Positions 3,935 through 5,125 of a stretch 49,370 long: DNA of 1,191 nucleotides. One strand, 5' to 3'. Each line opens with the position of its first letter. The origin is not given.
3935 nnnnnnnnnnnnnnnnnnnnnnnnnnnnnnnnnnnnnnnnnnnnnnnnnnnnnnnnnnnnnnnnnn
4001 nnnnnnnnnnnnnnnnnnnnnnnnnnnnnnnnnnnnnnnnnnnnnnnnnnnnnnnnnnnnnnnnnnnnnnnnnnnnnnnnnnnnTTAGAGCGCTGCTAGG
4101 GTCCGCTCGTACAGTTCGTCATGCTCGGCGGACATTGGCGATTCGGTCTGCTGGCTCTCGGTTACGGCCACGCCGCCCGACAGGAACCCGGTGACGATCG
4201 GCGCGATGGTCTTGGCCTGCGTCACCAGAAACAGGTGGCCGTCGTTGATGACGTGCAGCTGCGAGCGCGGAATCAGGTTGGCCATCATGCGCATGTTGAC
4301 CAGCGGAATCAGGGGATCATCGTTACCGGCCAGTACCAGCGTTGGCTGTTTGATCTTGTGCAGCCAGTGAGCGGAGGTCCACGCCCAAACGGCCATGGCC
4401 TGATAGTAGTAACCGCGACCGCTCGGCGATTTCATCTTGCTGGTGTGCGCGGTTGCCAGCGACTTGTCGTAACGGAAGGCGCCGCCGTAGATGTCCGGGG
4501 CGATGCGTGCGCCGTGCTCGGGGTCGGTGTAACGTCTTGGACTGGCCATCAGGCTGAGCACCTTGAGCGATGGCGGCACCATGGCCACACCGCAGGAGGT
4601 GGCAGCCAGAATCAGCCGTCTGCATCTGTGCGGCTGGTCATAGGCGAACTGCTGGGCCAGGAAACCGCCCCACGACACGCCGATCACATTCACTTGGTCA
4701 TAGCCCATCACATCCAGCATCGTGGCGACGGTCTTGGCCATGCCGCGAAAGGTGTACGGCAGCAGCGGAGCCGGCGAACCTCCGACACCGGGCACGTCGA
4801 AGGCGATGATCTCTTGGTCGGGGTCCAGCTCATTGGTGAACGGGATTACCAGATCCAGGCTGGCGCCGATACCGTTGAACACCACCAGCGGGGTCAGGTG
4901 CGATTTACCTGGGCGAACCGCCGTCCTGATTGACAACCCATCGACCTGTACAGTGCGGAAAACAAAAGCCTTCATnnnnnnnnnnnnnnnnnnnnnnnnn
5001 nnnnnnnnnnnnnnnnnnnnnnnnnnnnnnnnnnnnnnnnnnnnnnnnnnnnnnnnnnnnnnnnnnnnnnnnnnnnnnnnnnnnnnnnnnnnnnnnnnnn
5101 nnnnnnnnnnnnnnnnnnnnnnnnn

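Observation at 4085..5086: Phage-borne homologue of host intracellular PHA depolymerase (PhaZ) packaged as a self-contained moron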

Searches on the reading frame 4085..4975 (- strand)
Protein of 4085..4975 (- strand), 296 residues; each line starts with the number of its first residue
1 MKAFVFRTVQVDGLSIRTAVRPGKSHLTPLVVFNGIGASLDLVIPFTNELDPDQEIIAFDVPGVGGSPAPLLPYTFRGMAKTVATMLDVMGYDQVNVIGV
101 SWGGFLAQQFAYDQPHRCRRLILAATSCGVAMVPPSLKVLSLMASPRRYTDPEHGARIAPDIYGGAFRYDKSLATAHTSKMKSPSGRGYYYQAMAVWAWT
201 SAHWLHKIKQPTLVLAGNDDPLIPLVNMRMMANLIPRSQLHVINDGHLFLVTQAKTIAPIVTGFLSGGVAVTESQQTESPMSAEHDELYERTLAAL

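Call 3: search_protein_families(library=pfam, proteins=[window:4085-4975:-], max_evalue=0.01)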
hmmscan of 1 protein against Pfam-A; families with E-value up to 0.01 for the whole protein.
window:4085-4975:- (296 aa): 4 families
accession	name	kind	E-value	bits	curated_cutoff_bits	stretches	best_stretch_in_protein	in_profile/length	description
PF00561.26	Abhydrolase_1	-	4.9e-34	118.5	25.8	1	29-249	2-240/245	alpha/beta hydrolase fold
PF12697.13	Abhydrolase_6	-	2.8e-14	54.7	26.3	1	31-256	2-213/217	Alpha/beta hydrolase family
PF12146.15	Hydrolase_4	-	1.1e-10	41.7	27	1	30-242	7-226/239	Serine aminopeptidase, S33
PF08386.16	Abhydrolase_4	-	0.00068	20.2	21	1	203-268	24-94/103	TAP-like protein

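Call 4: search_protein_families(library=ncbifam, proteins=[window:4085-4975:-], max_evalue=0.01)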
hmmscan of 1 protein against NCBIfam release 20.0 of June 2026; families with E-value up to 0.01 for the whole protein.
window:4085-4975:- (296 aa): 35 families (the best 25 are shown)
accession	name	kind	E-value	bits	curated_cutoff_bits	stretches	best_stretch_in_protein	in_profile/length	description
TIGR02240.1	PHA_depoly_arom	equivalog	1.1e-122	408.7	250.6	1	4-266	2-264/276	poly(3-hydroxyalkanoate) depolymerase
NF051488.1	bifunc_PcaDC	exception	2.6e-32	112.4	390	1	23-269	8-254/375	bifunctional 3-oxoadipate enol-lactonase/4-carboxymuconolactone decarboxylase PcaDC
TIGR02427.1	protocat_pcaD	equivalog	2.1e-30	105.9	255.85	2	28-128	14-114/251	3-oxoadipate enol-lactonase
NF051487.1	bifunc_PcaCD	exception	2.2e-24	86.4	430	1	20-266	165-412/413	bifunctional 4-carboxymuconolactone decarboxylase/3-oxoadipate enol-lactonase PcaCD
NF011457.0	PRK14875.1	equivalog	2e-18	66.5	307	1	7-126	113-231/372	acetoin dehydrogenase dihydrolipoyllysine-residue acetyltransferase subunit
TIGR03611.1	RutD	equivalog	4.8e-17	62.2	238.5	2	30-123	16-110/258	pyrimidine utilization protein D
NF045632.1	hydroxlase_HsaD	equivalog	7.7e-16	57.9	400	2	21-127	28-138/290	4,5:9,10-diseco-3-hydroxy-5,9,17-trioxoandrosta-1(10),2-diene-4-oate hydrolase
TIGR01250.1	pro_imino_pep_2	subfamily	3.8e-15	56.2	167.65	2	29-127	28-130/288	proline iminopeptidase-family hydrolase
NF050089.1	i_nPHAscl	equivalog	3.4e-14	52.6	300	1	46-126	37-117/288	intracellular short-chain-length polyhydroxyalkanoate depolymerase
TIGR03343.1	biphenyl_bphD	equivalog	2.7e-13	49.8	462.15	1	56-264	63-279/282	2-hydroxy-6-oxo-6-phenylhexa-2,4-dienoate hydrolase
TIGR03056.1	bchO_mg_che_rel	equivalog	1e-12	47.7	172.55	1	30-264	31-276/278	alpha/beta fold hydrolase BchO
NF053683.1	esterase_mleBRB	exception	2.2e-12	47.1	585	1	73-136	74-137/280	BRB family alpha/beta fold macrolide esterase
NF052610.1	macro_16_ester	equivalog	6.3e-12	45.4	420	2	72-128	73-129/281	alpha/beta fold macrolide esterase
TIGR03695.1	menH_SHCHC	equivalog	6.7e-12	45.4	208.55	1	29-131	4-109/252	2-succinyl-6-hydroxy-2,4-cyclohexadiene-1-carboxylate synthase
TIGR01738.1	bioH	equivalog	7.3e-12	45.4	206.95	2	30-128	7-100/245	pimeloyl-ACP methyl ester esterase BioH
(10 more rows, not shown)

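Call 5: search_protein_families(library=phrogs, proteins=[window:4085-4975:-], max_evalue=0.01)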
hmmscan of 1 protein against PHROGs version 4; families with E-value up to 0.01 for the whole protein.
window:4085-4975:- (296 aa): 1 family
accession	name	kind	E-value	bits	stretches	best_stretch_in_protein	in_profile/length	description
phrog_789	-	other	9.4e-33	114.8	1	17-293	343-624/637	esterase/lipase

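Call 7: search_dna_similar(query=window:4085-4975:-, collection=phages, mode=protein, max_rows=30)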
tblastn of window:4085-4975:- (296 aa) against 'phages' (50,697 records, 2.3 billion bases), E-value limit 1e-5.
Records with a match: 10; places in all: 11; records where one place covers at least 80% of the query: 6.
Best place of each record, by identity: <60% 10.
By first word of the organism name: Acinetobacter 5; Ralstonia 3; Bacteriophage 1; Pseudomonas 1.
By host as written in the record: - 6; Ralstonia solanacearum 3; Pseudomonas aeruginosa PACL 1.
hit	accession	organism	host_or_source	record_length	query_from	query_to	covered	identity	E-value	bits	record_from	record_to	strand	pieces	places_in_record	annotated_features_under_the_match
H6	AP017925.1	Ralstonia phage RP31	Ralstonia solanacearum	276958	7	267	88%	47.7%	3e-77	261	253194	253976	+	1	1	hypothetical protein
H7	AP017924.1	Ralstonia phage RP12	Ralstonia solanacearum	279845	7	267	88%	47.7%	3e-77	261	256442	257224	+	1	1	hypothetical protein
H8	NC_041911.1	Ralstonia phage RP12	Ralstonia solanacearum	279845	7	267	88%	47.7%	3e-77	261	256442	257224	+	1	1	esterase/lipase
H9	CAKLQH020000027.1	Acinetobacter phage MD-2021a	not known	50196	28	266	81%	25.9%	2e-15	82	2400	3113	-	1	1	pcaD_2: 3-oxoadipate enol-lactonase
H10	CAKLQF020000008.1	Acinetobacter phage MD-2021a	not known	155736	28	266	81%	25.9%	2e-15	82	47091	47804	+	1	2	pcaD_2: 3-oxoadipate enol-lactonase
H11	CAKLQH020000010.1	Acinetobacter phage MD-2021a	not known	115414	73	247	59%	31.1%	4e-12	72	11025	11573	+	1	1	sat: streptothricin acetyltransferase Sat-1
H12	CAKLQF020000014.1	Acinetobacter phage MD-2021a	not known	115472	73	247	59%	31.1%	4e-12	72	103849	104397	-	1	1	sat: streptothricin acetyltransferase Sat-1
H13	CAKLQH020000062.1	Acinetobacter phage MD-2021a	not known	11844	29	265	80%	21.8%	4e-8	60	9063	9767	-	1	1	pcaD_3: 3-oxoadipate enol-lactonase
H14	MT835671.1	Bacteriophage sp.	human fecal samples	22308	74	245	58%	29.8%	3e-9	64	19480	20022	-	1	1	record has no annotation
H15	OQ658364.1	Pseudomonas phage sp.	Pseudomonas aeruginosa PACL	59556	7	123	40%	32.8%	1e-7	59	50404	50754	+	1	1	none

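Call 13: find_homologous_proteins(query=window:4085-4975:-, max_evalue=1e-20)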
Query window:4085-4975:- (296 aa): 6571 proteins with E <= 1e-20 among 8000 candidates; the best 120 are listed.
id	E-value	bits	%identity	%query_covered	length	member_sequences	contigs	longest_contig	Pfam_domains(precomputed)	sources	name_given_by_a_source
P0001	5.3e-191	651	97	100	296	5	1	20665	PF12697.14,PF00561.27,PF12146.16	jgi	-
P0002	6.9e-142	490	73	100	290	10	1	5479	PF12697.14,PF00561.27,PF12146.16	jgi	jgi:poly(3-hydroxyalkanoate) depolymerase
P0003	7.5e-141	487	73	100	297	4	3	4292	PF12697.14,PF00561.27,PF12146.16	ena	-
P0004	9.0e-131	454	72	95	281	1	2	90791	PF12697.14,PF00561.27,PF12146.16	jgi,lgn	jgi:poly(3-hydroxyalkanoate) depolymerase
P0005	9.1e-131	454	73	90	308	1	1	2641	PF12697.14,PF00561.27,PF12146.16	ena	-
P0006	3.1e-130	452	72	93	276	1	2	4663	PF12697.14,PF00561.27,PF12146.16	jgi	jgi:poly(3-hydroxyoctanoate) depolymerase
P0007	2.9e-128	445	69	98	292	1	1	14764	PF12697.14,PF00561.27,PF12146.16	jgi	jgi:poly(3-hydroxyalkanoate) depolymerase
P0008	4.2e-128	445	72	89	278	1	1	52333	PF12697.14,PF00561.27,PF12146.16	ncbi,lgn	-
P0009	6.9e-128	444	73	90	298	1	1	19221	PF12697.14,PF00561.27,PF12146.16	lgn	-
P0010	1.5e-127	443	73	90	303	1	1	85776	PF12697.14,PF00561.27,PF12146.16,PF08386.17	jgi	jgi:poly(3-hydroxyalkanoate) depolymerase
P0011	2.1e-127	443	71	89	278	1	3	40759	PF12697.14,PF00561.27,PF12146.16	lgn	-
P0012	2.7e-127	442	70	94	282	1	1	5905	PF12697.14,PF00561.27,PF12146.16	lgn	-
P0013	2.9e-127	442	71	89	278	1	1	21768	PF12697.14,PF00561.27,PF12146.16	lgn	-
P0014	4.6e-127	441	72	89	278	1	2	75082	PF12697.14,PF00561.27,PF12146.16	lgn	-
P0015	1.4e-126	440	71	92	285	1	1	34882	PF12697.14,PF00561.27,PF12146.16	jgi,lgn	jgi:poly(3-hydroxyalkanoate) depolymerase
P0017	9.8e-126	437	71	89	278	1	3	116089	PF12697.14,PF00561.27,PF12146.16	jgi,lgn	jgi:poly(3-hydroxyalkanoate) depolymerase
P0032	7.0e-121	421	68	92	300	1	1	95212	PF12697.14,PF00561.27,PF12146.16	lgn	-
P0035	5.7e-118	412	70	90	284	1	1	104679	PF12697.14,PF00561.27,PF12146.16,PF09752.16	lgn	-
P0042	3.7e-116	406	67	90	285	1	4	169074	PF12697.14,PF00561.27,PF12146.16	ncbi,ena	-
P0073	4.6e-111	389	65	90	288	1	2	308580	PF12697.14,PF00561.27,PF12146.16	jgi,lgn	jgi:poly(3-hydroxyalkanoate) depolymerase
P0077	6.6e-111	388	64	90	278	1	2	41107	PF12697.14,PF00561.27,PF12146.16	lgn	-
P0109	1.6e-109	384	64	88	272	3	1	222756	PF12697.14,PF00561.27,PF12146.16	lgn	-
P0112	1.7e-109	384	63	90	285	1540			PF12697.14,PF00561.27,PF12146.16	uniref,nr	uniref:PHA depolymerase n=1 Tax=Pseudomonas putida TaxID=303 RepID=Q8KQ22_PSEPU|nr:PHA depolymerase 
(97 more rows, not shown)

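Call 16: find_encoding_contigs(protein=P0001, flank=10000, max_places=4)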
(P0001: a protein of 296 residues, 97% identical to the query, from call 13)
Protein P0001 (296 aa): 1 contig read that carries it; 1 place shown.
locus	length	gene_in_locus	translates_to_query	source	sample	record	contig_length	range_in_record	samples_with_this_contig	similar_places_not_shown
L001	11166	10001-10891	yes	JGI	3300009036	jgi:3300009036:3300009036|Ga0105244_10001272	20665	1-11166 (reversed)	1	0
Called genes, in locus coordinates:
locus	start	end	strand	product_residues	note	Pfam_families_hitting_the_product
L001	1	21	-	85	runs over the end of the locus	-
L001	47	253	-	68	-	-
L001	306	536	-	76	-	-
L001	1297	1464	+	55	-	-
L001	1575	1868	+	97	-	-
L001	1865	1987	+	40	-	-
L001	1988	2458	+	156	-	-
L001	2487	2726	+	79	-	-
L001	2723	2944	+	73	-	-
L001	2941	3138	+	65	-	-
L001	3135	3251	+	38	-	-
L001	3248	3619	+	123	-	-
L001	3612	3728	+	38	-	-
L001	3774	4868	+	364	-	-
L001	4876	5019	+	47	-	-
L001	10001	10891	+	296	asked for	PF00561:Abhydrolase_1, PF12146:Hydrolase_4, PF12697:Abhydrolase_6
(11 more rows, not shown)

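Call 17: find_encoding_contigs(protein=P0004, flank=8000, max_places=3)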
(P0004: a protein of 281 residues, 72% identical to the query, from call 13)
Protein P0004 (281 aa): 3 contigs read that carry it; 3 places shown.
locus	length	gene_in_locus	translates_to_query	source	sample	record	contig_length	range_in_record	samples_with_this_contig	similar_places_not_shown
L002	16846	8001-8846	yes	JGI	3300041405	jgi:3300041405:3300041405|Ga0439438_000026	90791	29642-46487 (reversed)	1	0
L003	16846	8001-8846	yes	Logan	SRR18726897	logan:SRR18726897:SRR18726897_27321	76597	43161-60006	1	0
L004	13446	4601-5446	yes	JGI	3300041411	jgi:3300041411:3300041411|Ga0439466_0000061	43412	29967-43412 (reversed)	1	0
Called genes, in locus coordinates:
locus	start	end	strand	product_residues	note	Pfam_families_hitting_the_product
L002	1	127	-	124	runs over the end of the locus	-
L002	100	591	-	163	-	-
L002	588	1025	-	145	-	-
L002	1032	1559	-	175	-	PF14301:DUF4376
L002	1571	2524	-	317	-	PF21882:Gp53-like_C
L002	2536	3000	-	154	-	-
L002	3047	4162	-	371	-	PF27728:UCP028438 (weak)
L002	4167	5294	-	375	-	PF04865:Baseplate_J, PF26079:Baseplate_J_C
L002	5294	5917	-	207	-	PF10934:Sheath_initiator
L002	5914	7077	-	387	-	PF23980:Phage_tail_tube_init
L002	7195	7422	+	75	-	-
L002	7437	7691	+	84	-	-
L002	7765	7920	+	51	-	-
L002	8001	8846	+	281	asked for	PF12146:Hydrolase_4, PF00561:Abhydrolase_1, PF12697:Abhydrolase_6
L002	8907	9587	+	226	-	-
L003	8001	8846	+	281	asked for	PF12146:Hydrolase_4, PF00561:Abhydrolase_1, PF12697:Abhydrolase_6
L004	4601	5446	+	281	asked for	PF12146:Hydrolase_4, PF00561:Abhydrolase_1, PF12697:Abhydrolase_6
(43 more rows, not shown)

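Call 18: find_related_loci(query=window:4085-4975:-, collection=viral_contigs, flank=8000)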
Query window:4085-4975:- (296 aa) in viral_contigs; peptide patterns used: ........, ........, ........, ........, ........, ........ (x = any residue, [..] = any of these).
9 stretches matched a pattern; 8 encode a relative of the query (tblastn E <= 1e-3); 8 distinct loci.
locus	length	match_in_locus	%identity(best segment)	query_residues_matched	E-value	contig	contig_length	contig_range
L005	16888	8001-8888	98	1-296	0e+0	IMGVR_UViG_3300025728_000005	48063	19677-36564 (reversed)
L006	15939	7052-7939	98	1-296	0e+0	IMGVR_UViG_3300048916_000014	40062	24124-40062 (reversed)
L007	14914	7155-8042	98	1-296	0e+0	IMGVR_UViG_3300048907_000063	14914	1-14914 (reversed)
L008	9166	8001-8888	97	1-296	0e+0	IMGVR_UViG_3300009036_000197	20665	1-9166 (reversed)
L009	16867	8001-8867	75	1-296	1e-150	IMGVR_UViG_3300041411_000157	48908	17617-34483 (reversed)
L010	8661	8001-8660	100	1-220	3e-150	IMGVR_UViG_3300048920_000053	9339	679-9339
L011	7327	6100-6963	74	1-296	1e-149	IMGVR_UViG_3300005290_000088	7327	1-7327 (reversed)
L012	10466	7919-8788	72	1-296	5e-145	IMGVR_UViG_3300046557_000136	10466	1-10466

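Call 19: find_encoding_contigs(protein=P0008, flank=8000, max_places=2)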
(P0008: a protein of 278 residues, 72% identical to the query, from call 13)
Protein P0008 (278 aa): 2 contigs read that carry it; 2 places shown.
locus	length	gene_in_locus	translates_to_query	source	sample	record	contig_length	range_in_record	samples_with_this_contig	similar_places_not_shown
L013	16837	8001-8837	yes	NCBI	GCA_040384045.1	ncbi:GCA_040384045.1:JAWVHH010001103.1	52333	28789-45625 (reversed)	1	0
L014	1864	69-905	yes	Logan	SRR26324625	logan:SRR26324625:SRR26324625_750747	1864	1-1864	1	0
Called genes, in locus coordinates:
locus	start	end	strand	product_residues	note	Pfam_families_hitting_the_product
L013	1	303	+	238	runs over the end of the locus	-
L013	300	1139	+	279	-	PF13793:Pribosyltran_N, PF14572:Pribosyl_synth (weak)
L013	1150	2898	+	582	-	PF04095:NAPRTase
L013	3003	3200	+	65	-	-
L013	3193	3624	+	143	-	-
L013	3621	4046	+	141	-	-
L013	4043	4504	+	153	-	-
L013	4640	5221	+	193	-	PF00929:RNase_T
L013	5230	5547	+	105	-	-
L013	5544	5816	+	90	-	-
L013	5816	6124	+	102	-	-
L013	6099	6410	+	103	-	-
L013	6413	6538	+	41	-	-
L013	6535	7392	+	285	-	PF01145:Band_7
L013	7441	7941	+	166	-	-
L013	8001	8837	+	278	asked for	PF12146:Hydrolase_4, PF00561:Abhydrolase_1, PF12697:Abhydrolase_6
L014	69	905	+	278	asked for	PF12146:Hydrolase_4, PF00561:Abhydrolase_1, PF12697:Abhydrolase_6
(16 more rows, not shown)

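Call 20: find_encoding_contigs(protein=P0017, flank=8000, max_places=2)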
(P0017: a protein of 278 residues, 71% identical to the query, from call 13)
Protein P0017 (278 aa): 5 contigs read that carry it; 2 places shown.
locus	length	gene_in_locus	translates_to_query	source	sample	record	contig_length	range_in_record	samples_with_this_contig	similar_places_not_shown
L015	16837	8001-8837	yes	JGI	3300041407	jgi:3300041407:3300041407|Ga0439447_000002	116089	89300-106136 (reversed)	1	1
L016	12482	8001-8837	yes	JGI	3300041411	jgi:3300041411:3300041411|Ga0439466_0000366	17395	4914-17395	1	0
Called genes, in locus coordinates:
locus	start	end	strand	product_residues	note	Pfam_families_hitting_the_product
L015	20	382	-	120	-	-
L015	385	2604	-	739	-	-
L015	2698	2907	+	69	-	-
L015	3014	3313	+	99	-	-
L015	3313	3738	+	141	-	-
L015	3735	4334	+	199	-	-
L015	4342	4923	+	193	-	PF00929:RNase_T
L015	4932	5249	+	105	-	-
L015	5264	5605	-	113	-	-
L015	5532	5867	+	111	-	-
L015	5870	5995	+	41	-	-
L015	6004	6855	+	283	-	PF01145:Band_7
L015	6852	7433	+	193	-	-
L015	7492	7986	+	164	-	-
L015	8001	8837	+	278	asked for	PF12146:Hydrolase_4, PF00561:Abhydrolase_1, PF12697:Abhydrolase_6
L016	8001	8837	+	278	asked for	PF12146:Hydrolase_4, PF00561:Abhydrolase_1, PF12697:Abhydrolase_6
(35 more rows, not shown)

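Call 30: find_related_loci(query=window:4085-4975:-, collection=genome_contigs, flank=10000)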
Query window:4085-4975:- (296 aa) in genome_contigs; peptide patterns used: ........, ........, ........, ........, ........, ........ (x = any residue, [..] = any of these).
80 stretches matched a pattern, but none encodes a relative of the query by tblastn (E <= 1e-3).

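Call 37: find_encoding_contigs(protein=P0010, flank=6000, max_places=1)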
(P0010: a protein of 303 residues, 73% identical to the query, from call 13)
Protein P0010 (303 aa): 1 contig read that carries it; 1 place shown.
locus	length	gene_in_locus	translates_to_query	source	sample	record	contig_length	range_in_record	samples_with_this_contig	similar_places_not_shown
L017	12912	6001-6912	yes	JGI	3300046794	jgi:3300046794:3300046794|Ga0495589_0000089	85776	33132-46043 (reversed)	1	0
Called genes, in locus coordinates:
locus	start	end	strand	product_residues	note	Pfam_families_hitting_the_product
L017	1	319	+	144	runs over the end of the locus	-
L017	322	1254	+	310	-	PF04381:RdgC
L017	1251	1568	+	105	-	-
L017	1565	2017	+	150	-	-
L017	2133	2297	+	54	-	-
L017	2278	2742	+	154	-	-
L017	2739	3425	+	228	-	-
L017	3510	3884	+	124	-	-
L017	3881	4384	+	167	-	-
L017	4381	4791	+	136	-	-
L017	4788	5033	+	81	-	-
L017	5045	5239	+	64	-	-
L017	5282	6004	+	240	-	PF13518:HTH_28 (faint)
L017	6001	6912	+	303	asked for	PF00561:Abhydrolase_1, PF12146:Hydrolase_4, PF12697:Abhydrolase_6, PF08386:Abhydrolase_4 (weak)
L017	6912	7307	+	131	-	-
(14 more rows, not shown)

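Call 38: find_encoding_contigs(protein=P0035, flank=6000, max_places=1)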
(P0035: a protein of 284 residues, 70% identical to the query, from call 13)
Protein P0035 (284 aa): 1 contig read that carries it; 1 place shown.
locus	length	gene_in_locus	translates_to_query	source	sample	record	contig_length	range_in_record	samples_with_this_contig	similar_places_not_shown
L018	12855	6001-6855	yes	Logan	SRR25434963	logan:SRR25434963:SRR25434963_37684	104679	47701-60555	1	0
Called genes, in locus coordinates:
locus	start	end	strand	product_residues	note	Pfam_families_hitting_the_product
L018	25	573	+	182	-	-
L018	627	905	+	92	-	-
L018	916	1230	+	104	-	-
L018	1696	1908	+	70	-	-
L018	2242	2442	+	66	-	-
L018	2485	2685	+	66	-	-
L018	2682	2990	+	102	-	-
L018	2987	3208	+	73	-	-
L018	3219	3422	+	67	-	-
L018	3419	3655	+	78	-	-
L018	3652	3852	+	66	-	-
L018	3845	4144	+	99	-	-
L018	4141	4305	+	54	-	-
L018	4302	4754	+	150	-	-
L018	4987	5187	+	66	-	-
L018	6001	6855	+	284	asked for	PF00561:Abhydrolase_1, PF12146:Hydrolase_4 (weak), PF12697:Abhydrolase_6, PF09752:ABHD18 (faint)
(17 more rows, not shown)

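Call 39: find_encoding_contigs(protein=P0042, flank=6000, max_places=1)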
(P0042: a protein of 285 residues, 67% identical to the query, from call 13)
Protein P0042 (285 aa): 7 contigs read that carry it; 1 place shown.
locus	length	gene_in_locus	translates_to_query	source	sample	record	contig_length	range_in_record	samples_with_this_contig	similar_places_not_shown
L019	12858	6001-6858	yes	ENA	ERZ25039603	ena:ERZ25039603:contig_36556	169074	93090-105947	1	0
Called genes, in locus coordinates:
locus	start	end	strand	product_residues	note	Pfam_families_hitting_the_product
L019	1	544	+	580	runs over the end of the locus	PF03485:Arg_tRNA_synt_N, PF00750:tRNA-synt_1d, PF05746:DALR_1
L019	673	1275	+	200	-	PF05036:SPOR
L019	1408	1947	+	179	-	PF00227:Proteasome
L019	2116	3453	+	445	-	PF00493:MCM (faint), PF05496:RuvB_N (faint), PF13191:AAA_16 (faint), PF00004:AAA, PF07728:AAA_5 (faint), PF13401:AAA_22 (faint), PF07724:AAA_2, PF00004:AAA (weak)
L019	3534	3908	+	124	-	PF06155:GBBH-like_N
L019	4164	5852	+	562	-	PF07167:PhaC_N, PF00561:Abhydrolase_1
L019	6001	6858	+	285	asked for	PF12146:Hydrolase_4, PF00561:Abhydrolase_1, PF12697:Abhydrolase_6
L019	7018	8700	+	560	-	PF07167:PhaC_N, PF00561:Abhydrolase_1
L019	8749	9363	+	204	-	PF00440:TetR_N, PF13972:TetR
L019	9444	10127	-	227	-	PF05597:Phasin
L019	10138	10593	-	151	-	PF05597:Phasin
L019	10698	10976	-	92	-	PF09650:PHA_gran_rgn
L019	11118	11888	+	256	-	PF01209:Ubie_methyltran, PF01135:PCMT, PF13489:Methyltransf_23, PF13649:Methyltransf_25, PF13847:Methyltransf_31, PF08241:Methyltransf_11, PF08242:Methyltransf_12, PF20922:Anamorsin_N (weak)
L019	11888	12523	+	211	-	PF02036:SCP2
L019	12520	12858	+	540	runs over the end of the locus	PF03109:ABC1, PF27536:UbiB_helical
